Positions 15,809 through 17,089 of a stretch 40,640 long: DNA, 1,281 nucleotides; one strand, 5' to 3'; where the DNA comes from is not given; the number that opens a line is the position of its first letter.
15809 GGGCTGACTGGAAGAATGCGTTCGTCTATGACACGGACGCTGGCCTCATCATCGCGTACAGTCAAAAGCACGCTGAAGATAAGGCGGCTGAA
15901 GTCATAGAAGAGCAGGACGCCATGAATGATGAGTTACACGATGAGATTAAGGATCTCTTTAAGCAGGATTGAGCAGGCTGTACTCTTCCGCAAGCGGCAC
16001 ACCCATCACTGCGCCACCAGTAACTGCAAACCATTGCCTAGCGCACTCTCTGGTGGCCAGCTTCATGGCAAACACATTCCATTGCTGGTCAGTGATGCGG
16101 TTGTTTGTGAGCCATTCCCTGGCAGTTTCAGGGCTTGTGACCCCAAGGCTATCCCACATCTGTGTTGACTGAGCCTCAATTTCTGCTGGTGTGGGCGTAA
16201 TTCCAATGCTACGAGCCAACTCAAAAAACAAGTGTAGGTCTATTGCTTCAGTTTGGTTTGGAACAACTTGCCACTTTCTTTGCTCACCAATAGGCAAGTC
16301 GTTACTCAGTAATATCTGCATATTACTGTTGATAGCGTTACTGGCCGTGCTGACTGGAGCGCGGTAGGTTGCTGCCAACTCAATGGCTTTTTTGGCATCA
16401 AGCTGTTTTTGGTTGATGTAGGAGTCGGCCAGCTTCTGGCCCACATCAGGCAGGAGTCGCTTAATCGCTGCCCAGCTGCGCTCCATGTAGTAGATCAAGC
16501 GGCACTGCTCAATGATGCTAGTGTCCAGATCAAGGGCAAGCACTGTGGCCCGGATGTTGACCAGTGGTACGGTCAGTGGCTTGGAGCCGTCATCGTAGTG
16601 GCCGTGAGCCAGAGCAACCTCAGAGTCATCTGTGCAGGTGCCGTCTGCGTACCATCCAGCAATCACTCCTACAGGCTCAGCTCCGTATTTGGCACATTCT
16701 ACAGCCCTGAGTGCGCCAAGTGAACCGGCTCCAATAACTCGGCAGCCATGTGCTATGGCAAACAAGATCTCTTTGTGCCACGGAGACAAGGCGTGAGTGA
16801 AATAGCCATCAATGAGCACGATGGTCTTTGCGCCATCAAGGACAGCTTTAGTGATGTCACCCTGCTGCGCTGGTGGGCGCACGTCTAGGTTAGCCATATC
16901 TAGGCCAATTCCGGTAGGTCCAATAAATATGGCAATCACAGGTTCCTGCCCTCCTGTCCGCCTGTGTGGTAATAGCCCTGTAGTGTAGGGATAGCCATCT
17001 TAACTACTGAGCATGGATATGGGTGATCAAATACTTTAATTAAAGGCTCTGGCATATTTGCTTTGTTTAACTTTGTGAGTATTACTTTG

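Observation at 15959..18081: Phage-encoded YcaO-TfuA (peptide thioamidation) cassette wedged antisense into the early region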

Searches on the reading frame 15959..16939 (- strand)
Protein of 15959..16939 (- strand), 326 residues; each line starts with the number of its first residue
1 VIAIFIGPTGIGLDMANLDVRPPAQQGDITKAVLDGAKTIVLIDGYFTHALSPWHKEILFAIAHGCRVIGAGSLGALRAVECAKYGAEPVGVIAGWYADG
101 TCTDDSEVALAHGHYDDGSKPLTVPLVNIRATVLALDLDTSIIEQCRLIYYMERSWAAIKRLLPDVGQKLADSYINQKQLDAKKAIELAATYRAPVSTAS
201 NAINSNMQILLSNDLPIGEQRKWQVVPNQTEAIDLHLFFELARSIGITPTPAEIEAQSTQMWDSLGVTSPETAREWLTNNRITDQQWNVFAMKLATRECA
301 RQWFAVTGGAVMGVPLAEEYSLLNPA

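Call 3: search_protein_families(library=pfam, proteins=[window:15959-16939:-], max_evalue=0.01)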
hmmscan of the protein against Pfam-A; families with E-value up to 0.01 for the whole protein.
window:15959-16939:- (326 aa): 1 family
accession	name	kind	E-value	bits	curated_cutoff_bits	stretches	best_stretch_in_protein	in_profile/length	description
PF07812.18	TfuA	-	2.1e-28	99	30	1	44-137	1-93/119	TfuA-like protein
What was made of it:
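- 15959..16939 (-): tfuA, 326 aa: an N-terminal TfuA domain of about 200 aa plus a conserved C-terminal helical domain (about 205-326) of unknown role. PF07812 E=2.1e-28 (call 3).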

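Call 4: search_protein_families(library=ncbifam, proteins=[window:15959-16939:-], max_evalue=0.01)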
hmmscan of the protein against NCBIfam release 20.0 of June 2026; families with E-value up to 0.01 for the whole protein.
window:15959-16939:- (326 aa): 1 family
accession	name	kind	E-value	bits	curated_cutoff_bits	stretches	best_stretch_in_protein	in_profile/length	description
NF033432.0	ThioGly_TfuA_rel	equivalog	1.7e-31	109.3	235.2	1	18-184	21-198/211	TfuA-related McrA-glycine thioamidation protein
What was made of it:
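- Closest known: Methanogen YcaO-TfuA. Same: It gives the best NCBIfam hits for both proteins (call 4).
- The top NCBIfam hit is the McrA-thioamidation model (call 4).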

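Call 24: search_protein_families(library=phrogs, proteins=[window:15959-16939:-], max_evalue=0.01)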
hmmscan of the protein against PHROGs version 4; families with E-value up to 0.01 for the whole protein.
window:15959-16939:- (326 aa): 0 families

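Call 41: search_solved_structures(query=window:15959-16939:-, max_evalue=0.01, show_alignments=2)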
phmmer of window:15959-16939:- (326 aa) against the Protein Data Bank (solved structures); distinct sequences matched with E-value up to 0.01: 1.
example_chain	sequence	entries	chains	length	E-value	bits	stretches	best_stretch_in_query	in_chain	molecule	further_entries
6xp8_A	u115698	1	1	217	3.8e-22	81.9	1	18-146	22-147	TfuA domain-containing protein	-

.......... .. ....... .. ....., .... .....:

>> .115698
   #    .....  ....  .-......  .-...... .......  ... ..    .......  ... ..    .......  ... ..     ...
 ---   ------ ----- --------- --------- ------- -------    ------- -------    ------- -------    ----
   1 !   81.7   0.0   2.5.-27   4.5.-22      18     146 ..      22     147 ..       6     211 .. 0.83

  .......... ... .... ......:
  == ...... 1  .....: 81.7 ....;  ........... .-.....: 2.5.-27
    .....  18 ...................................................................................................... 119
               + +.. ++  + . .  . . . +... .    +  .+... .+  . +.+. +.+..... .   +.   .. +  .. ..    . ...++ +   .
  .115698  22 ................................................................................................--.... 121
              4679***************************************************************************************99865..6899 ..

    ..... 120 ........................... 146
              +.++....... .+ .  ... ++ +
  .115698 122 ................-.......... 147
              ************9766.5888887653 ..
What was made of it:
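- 15959..16939 (-): PDB 6XP8 TfuA by sequence, E=3.8e-22 (call 41).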

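Call 42: find_homologous_proteins(query=window:15959-16939:-, max_evalue=0.00001)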
Query window:15959-16939:- (326 aa): 268 proteins with E <= 0.00001 among 7576 candidates; the best 120 are listed.
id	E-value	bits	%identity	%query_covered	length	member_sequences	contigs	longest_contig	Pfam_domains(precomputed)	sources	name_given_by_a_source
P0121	2.9e-217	738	100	100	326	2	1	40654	PF07812.19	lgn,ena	-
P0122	2.6e-194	663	88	100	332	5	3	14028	PF07812.19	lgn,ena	-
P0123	5.6e-191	652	86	100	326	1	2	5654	PF07812.19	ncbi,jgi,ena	jgi:hypothetical protein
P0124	2.8e-189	646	85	99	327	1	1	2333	PF07812.19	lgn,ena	-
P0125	6.4e-189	645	86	99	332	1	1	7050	PF07812.19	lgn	-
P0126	1.7e-184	630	83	100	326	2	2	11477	PF07812.19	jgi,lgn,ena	jgi:hypothetical protein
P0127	6.1e-182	622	81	100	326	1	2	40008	PF07812.19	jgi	jgi:hypothetical protein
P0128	1.8e-174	597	79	100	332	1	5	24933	PF07812.19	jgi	-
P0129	1.7e-173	594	80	100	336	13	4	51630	PF07812.19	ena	-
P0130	2.8e-162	557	74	99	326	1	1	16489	PF07812.19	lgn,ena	-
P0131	2.3e-115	403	56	99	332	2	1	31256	PF07812.19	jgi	-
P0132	2.7e-111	390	54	99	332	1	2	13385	PF07812.19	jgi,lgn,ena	jgi:hypothetical protein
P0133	4.4e-107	376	54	99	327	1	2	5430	PF07812.19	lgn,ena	-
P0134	3.1e-106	373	52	99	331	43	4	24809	PF07812.19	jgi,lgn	jgi:hypothetical protein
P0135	2.5e-102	360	52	99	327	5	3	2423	PF07812.19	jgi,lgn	-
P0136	5.8e-101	356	50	99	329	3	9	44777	PF07812.19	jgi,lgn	-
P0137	2.3e-100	354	52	99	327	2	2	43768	PF07812.19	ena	-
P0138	8.5e-97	342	48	99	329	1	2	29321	PF07812.19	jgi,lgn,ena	jgi:hypothetical protein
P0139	3.8e-95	337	52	99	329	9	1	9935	PF07812.19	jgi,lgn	-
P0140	4.8e-95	336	49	99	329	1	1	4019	PF07812.19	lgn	-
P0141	6.5e-95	336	50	100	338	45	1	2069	PF07812.19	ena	-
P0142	2.1e-94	334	51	99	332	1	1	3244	PF07812.19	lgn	-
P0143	2.3e-94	334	50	100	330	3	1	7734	PF07812.19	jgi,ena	jgi:hypothetical protein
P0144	2.4e-94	334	51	99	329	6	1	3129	PF07812.19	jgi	jgi:hypothetical protein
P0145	8.7e-94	332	50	100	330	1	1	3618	PF07812.19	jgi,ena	-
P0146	1.2e-93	332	49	100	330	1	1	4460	PF07812.19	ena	-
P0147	1.2e-93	332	50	100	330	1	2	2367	PF07812.19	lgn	-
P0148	1.4e-93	332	50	99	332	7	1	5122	PF07812.19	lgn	-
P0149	2.5e-93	331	47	100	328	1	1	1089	PF07812.19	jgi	jgi:hypothetical protein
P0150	3.5e-93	330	50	99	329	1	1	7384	PF07812.19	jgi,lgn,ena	-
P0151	1.2e-92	328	49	99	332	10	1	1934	PF07812.19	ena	-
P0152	1.6e-92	328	50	99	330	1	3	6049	PF07812.19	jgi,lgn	-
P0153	1.6e-92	328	49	100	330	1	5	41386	PF07812.19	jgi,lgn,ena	jgi:hypothetical protein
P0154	7.8e-92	326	50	99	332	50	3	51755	PF07812.19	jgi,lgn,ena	jgi:hypothetical protein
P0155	9.2e-92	326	49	99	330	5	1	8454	PF07812.19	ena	-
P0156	1.2e-91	325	46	98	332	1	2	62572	PF07812.19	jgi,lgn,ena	jgi:hypothetical protein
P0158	4.0e-91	323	48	100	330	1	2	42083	PF07812.19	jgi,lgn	jgi:hypothetical protein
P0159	4.5e-91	323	49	100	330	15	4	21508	PF07812.19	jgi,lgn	jgi:hypothetical protein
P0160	5.1e-91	323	50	100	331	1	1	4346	PF07812.19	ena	-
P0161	2.8e-90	321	48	99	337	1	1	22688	PF07812.19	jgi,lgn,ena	jgi:hypothetical protein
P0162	4.3e-90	320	49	100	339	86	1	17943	PF07812.19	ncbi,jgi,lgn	-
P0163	5.5e-90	320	48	99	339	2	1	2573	PF07812.19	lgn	-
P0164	7.2e-90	319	48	100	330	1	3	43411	PF07812.19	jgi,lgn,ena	jgi:hypothetical protein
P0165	9.7e-90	319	51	100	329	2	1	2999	PF07812.19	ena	-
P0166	1.1e-89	319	50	100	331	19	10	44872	PF07812.19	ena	-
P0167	2.6e-89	318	49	98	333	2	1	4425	PF07812.19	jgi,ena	jgi:hypothetical protein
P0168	3.0e-89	317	47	99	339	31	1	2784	PF07812.19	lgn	-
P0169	6.2e-89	316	48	100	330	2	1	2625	PF07812.19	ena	-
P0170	8.1e-89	316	49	99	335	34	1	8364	PF07812.19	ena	-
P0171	2.9e-88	314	45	99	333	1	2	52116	PF07812.19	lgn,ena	-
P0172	4.4e-88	313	48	99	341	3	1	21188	PF07812.19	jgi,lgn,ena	-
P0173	1.6e-87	312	48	98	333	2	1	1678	PF07812.19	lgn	-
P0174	1.9e-87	311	48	99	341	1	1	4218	PF07812.19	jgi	jgi:hypothetical protein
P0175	4.9e-87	310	47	99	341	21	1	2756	PF07812.19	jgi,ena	-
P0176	2.5e-86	308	47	99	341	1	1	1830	PF07812.19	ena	-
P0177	3.1e-86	307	46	99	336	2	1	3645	PF07812.19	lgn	-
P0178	9.9e-86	306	48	98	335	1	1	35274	PF07812.19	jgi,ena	jgi:hypothetical protein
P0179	1.4e-85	305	47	98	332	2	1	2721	PF07812.19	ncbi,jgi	jgi:hypothetical protein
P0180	2.2e-85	305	46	100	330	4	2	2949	PF07812.19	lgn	-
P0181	3.4e-85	304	49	100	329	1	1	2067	PF07812.19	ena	-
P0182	1.2e-84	302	45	98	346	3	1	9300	PF07812.19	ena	-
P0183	2.3e-84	301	46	100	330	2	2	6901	PF07812.19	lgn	-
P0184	2.8e-84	301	47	98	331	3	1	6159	PF07812.19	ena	-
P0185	3.8e-84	301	46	99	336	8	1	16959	PF07812.19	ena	-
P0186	1.1e-83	299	47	98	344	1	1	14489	PF07812.19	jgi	jgi:hypothetical protein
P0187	1.6e-83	298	46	99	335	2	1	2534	PF07812.19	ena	-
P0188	3.5e-83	297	44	98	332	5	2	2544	PF07812.19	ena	-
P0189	4.4e-83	297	47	99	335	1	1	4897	PF07812.19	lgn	-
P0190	3.2e-82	294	47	99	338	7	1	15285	PF07812.19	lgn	-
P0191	8.0e-82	293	45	99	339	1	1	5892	PF07812.19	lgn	-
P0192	1.3e-81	292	45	100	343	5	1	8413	PF07812.19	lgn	-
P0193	2.0e-81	292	46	99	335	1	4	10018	PF07812.19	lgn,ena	-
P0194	1.1e-80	289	46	99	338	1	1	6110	PF07812.19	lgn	-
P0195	1.2e-80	289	45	99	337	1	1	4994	PF07812.19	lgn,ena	-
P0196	3.1e-80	288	45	98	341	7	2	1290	PF07812.19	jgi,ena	jgi:hypothetical protein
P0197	4.2e-80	287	46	99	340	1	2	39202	PF07812.19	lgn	-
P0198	4.9e-80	287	46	99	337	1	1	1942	PF07812.19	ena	-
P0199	1.6e-78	282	44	98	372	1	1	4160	PF07812.19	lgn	-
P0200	1.9e-77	279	43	98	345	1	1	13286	PF07812.19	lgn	-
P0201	4.0e-76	274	44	98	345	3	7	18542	PF07812.19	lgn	-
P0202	1.2e-74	269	49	87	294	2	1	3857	PF07812.19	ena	-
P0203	9.3e-73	263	42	98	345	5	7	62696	PF07812.19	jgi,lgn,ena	-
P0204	5.6e-66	241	63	55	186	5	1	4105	PF07812.19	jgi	-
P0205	4.1e-64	235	45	90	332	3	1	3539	PF07812.19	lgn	-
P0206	5.7e-64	234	42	96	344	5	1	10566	PF07812.19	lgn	-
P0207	8.0e-55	204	42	87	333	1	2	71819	PF07812.19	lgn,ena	-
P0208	5.6e-53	198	41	87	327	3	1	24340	PF07812.19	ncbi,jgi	jgi:hypothetical protein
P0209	3.5e-47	179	41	83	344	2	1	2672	PF07812.19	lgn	-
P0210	7.4e-47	178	41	83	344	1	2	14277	PF07812.19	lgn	-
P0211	1.2e-38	151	46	56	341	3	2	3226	PF07812.19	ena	-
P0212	2.8e-35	140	47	49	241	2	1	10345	PF07812.19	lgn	-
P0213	1.8e-33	134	43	59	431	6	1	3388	PF07812.19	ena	-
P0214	2.8e-33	133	32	98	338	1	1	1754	PF07812.19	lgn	-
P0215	7.6e-33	132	48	48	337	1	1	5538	PF07812.19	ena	-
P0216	8.8e-33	132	38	76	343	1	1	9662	PF07812.19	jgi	jgi:hypothetical protein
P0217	8.9e-33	132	41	59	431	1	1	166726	PF07812.19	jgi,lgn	jgi:hypothetical protein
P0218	5.2e-32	129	42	48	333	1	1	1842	PF07812.19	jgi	jgi:hypothetical protein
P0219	5.8e-31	126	31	82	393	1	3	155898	PF07812.19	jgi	jgi:hypothetical protein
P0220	1.3e-30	125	34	81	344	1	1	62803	PF07812.19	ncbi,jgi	-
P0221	1.3e-30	125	38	59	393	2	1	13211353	PF07812.19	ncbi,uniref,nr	ncbi:hypothetical protein JY651_25565 [Pyxidicoccus parkwayensis]|uniref:TfuA-like core domain-conta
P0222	2.3e-30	124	42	57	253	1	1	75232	PF07812.19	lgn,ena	-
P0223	2.4e-30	124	31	82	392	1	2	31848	PF07812.19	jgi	jgi:hypothetical protein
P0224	2.6e-30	124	35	77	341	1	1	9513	PF07812.19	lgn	-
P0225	3.4e-30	123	37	59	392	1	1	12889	PF07812.19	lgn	-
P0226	7.1e-30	122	39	57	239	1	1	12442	PF07812.19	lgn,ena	-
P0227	7.4e-30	122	36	59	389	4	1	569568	PF07812.19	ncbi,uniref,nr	ncbi:TfuA-like protein [Corallococcus silvisoli]|uniref:TfuA-like protein n=1 Tax=Corallococcus silv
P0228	8.4e-30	122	31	82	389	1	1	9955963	PF07812.19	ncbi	ncbi:TfuA-like protein [Corallococcus sp. M7]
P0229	9.7e-30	122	34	85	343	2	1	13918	PF07812.19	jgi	jgi:hypothetical protein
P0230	1.4e-29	121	41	53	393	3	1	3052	PF07812.19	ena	-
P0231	1.8e-29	121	36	59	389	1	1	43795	PF07812.19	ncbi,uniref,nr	ncbi:TfuA-like protein [Corallococcus aberystwythensis]|uniref:TfuA-like core domain-containing prot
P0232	2.0e-29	121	34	65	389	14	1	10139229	PF07812.19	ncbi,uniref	ncbi:TfuA-like protein [Corallococcus exercitus]|uniref:TfuA-like protein n=1 Tax=Corallococcus exer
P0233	2.3e-29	121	31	86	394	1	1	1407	PF07812.19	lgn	-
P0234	2.6e-29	120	31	85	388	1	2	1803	PF07812.19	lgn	-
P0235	2.7e-29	120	41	49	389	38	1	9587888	PF07812.19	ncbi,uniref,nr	ncbi:hypothetical protein EJ065_5406 [Corallococcus coralloides]|uniref:TfuA-like core domain-contai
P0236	2.8e-29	120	45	48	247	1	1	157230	PF07812.19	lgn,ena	-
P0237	4.2e-29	120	38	63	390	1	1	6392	PF07812.19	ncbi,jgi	jgi:hypothetical protein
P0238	4.2e-29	120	39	57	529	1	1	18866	PF07812.19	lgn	-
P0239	4.7e-29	119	29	92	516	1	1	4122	PF07812.19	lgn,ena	-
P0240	6.3e-29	119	38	67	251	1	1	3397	PF07812.19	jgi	jgi:hypothetical protein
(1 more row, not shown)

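Call 52: predict_structure(alignment_id=A3)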
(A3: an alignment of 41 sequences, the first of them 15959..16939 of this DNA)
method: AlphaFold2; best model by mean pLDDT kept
length: 326 residues; sequences in the alignment: 41
mean_pLDDT: 91.8   pTM: 0.80
mean pLDDT of the five models: 91.8, 91.4, 91.1, 89.0, 89.0
residues with pLDDT >= 90: 249; 70-90: 66; 50-70: 9; < 50: 2
segments of 3 or more residues with pLDDT < 50: none
pLDDT, mean of each block of 10 residues (from residue 1): 95 93 91 95 79 76 94 94 94 97 90 87 96 97 96 96 97 98 96 76 83 85 87 96 97 97 95 95 95 98 87 90 82
secondary structure, 60 per line:
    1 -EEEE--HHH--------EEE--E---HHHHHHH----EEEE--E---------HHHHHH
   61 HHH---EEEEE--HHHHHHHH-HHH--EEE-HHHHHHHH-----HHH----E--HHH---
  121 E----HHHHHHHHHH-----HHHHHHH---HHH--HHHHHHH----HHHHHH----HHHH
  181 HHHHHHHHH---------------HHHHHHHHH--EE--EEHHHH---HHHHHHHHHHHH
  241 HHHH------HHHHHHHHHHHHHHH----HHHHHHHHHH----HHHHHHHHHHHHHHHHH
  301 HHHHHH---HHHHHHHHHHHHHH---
elements in order: E2-5 E19-21 H28-34 E39-42 H55-63 E67-71 H74-81 E88-90 H92-99 H126-135 H141-147 H156-162 H167-172 H177-189 H205-213 H222-225 H229-244 H251-265 H270-279 H284-306 H310-323
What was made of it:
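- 15959..16939 (-): AF2 model pLDDT 91.8 (call 52).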

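Call 55: fold_search(model_id=the predicted structure, library=pdb)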
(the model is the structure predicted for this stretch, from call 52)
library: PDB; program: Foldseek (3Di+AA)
matches with E <= 10: 289; with E <= 0.001: 1
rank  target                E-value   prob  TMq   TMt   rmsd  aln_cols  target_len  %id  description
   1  6xp8                  2.5e-13  1.00  0.53  0.78   2.5       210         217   32  The crystal structure of TfuA involved in peptide backbone thioamidation from Methanosarcina acetivorans (released 2021-03-17)
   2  1rnl                  5.6e-02  0.28  0.20  0.29  17.0       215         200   12  THE NITRATE/NITRITE RESPONSE REGULATOR PROTEIN NARL FROM NARL (released 1996-11-08)
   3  3gra_A                3.6e-01  0.33  0.17  0.28   6.9       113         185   16  Crystal structure of AraC family transcriptional regulator from Pseudomonas putida (released 2009-04-14)
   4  1zgh                  4.1e-01  0.12  0.14  0.19   7.9        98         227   15  Methionyl-tRNA formyltransferase from Clostridium thermocellum (released 2005-05-03)
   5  6eo3_B                4.3e-01  0.11  0.19  0.28  17.9       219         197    9  Conformational dynamism for DNA interaction in Salmonella typhimurium RcsB response regulator. S207C P212121 (released 2017-11-15)
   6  2w7n_B                6.2e-01  0.12  0.11  0.27  13.1        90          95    9  Crystal Structure of KorA Bound to Operator DNA: Insight into Repressor Cooperation in RP4 Gene Regulation (released 2009-02-17)
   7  7qx8_I                6.5e-01  0.21  0.17  0.13   5.4        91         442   13  Crystal structure of serine hydroxymethyltransferase, isoform 7 from Arabidopsis thaliana (SHM7) (released 2022-08-24)
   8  8qpv_F                8.8e-01  0.69  0.21  0.31   7.6       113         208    9  Handover Complex: BAM bound OmpX and extended SurA (released 2024-09-25)
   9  9gsc_D                8.8e-01  0.18  0.16  0.19   5.8        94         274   14  Structure of RmlD from Trichomonas vaginalis is space group P212121 (released 2025-03-12)
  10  8rp0_BBB              9.3e-01  0.25  0.16  0.26   4.8        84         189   15  Aminodeoxychorismate synthase complex from Escherichia coli, with glutamine and chorismate added (released 2025-01-29)
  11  7qx8_A                9.3e-01  0.18  0.17  0.13   5.6        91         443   13  Crystal structure of serine hydroxymethyltransferase, isoform 7 from Arabidopsis thaliana (SHM7) (released 2022-08-24)
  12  6j9t_D                9.3e-01  0.03  0.13  0.13  17.1       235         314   11  Complex structure of Lactobacillus casei lactate dehydrogenase with fructose-1,6-bisphosphate (released 2019-02-06)
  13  7qx8_G                9.8e-01  0.16  0.17  0.13   5.4        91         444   13  Crystal structure of serine hydroxymethyltransferase, isoform 7 from Arabidopsis thaliana (SHM7) (released 2022-08-24)
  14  3nxk_F                1.1e+00  0.08  0.13  0.13   6.0        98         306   14  Crystal Structure of Probable Cytoplasmic L-asparaginase from Campylobacter jejuni (released 2010-08-04)
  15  6j9u_F                1.2e+00  0.03  0.13  0.13  17.6       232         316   12  Complex structure of Lactobacillus casei lactate dehydrogenase penta mutant with pyruvate (released 2019-02-06)
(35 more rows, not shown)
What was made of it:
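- On TfuA family (PF07812): Foldseek 6XP8 E=2.5e-13, TM 0.78 over 210 columns (call 55).
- Closest known: Methanogen YcaO-TfuA. Same: The TfuA fold matches 6XP8 (call 55).
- The TfuA has an extra helical C-terminal domain that could bind a leader peptide (calls 52, 55).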

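Call 70: find_encoding_contigs(protein=P0121, flank=4000, max_places=4)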
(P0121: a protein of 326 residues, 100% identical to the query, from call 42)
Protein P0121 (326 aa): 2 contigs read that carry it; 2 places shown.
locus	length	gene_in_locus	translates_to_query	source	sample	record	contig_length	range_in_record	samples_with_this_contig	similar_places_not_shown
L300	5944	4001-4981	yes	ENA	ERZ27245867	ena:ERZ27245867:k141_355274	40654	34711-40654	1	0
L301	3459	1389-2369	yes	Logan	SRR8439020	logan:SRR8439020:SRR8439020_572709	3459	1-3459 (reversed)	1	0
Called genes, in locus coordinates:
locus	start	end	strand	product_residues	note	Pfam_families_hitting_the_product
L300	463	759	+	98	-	-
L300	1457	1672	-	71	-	-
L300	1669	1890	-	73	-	-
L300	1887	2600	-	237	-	-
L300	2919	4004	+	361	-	PF02624:YcaO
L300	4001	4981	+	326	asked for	PF07812:TfuA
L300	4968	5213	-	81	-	-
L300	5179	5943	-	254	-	?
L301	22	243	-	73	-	-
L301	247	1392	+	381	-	PF02624:YcaO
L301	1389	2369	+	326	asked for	PF07812:TfuA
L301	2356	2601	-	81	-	-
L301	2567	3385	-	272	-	PF00145:DNA_methylase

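Call 88: search_protein_families(library=padloc, proteins=[window:15959-16939:-], max_evalue=0.001)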
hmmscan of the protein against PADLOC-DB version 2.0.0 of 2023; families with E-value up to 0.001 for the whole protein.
window:15959-16939:- (326 aa): 0 families
